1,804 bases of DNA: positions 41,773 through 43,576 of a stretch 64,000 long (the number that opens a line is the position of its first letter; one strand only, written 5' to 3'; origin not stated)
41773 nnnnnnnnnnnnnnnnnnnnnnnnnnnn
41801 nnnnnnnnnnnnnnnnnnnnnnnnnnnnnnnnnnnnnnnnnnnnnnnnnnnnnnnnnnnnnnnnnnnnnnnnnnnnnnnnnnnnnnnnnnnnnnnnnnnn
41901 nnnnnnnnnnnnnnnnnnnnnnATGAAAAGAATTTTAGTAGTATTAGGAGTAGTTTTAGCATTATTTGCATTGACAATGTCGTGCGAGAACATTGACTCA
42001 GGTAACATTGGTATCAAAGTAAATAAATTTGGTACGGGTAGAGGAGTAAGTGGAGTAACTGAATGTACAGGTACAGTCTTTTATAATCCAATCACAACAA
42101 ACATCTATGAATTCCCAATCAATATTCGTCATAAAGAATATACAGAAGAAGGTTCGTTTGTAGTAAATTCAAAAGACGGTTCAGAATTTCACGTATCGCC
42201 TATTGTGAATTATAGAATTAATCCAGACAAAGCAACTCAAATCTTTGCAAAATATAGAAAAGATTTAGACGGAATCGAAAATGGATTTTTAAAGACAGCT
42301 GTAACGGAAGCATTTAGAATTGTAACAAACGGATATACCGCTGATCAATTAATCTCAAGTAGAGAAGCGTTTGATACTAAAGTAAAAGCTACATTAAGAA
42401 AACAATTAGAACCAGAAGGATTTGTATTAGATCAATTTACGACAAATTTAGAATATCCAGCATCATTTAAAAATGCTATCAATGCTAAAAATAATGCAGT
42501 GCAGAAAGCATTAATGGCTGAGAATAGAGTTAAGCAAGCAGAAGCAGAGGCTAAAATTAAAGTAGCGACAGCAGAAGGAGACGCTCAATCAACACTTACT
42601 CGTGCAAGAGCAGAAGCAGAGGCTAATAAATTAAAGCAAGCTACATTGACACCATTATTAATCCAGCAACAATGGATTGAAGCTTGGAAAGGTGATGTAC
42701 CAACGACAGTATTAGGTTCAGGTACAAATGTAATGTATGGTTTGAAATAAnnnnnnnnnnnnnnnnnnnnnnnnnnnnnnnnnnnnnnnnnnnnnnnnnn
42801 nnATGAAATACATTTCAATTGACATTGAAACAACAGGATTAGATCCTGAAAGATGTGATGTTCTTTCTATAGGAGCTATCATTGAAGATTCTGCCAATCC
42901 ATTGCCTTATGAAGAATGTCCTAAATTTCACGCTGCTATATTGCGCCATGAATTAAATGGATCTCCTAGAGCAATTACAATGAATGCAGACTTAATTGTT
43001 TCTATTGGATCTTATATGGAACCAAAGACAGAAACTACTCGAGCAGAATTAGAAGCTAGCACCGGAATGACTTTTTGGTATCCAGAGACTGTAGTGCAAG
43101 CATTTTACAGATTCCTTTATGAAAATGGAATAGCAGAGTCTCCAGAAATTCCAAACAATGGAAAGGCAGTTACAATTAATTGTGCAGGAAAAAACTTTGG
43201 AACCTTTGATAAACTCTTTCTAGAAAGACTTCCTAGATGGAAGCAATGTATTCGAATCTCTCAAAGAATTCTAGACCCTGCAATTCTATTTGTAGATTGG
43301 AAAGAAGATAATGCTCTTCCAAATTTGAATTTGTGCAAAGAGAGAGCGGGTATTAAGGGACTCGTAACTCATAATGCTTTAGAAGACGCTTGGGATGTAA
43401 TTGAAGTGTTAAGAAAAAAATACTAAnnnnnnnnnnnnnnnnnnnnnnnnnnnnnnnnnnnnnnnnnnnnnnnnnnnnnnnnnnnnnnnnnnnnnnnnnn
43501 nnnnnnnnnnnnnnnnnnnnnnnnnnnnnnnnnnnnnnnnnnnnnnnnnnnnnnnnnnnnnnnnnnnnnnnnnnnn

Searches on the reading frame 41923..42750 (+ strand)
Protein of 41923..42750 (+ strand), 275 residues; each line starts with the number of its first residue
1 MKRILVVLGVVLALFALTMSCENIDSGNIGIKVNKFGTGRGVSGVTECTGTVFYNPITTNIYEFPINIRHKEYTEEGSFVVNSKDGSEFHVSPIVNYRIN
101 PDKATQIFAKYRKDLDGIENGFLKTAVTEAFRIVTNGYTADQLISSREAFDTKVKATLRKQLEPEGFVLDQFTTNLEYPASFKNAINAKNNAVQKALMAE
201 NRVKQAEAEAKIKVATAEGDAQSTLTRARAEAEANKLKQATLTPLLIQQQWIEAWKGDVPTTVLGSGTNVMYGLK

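Call 21: search_protein_families(library=pfam, proteins=[window:41923-42750:+], max_evalue=0.01)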
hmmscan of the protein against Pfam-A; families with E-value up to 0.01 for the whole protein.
window:41923-42750:+ (275 aa): 1 family
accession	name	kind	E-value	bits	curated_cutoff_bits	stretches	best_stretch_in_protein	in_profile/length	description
PF01145.31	Band_7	-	9.7e-25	88.1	23.6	1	24-210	3-176/176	SPFH domain / Band 7 family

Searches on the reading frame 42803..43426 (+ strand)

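Call 21: search_protein_families(library=pfam, proteins=[window:42803-43426:+], max_evalue=0.01)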
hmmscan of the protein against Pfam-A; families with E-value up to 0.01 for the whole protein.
window:42803-43426:+ (207 aa): 2 families
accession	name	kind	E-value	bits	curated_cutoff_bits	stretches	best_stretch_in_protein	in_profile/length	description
PF00929.31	RNase_T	-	3.3e-05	24.9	24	0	5-46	2-41/164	Exonuclease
PF16473.11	Rv2179c-like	-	8.5e-05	22.8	27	1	3-198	2-168/177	3'-5' exoribonuclease Rv2179c-like domain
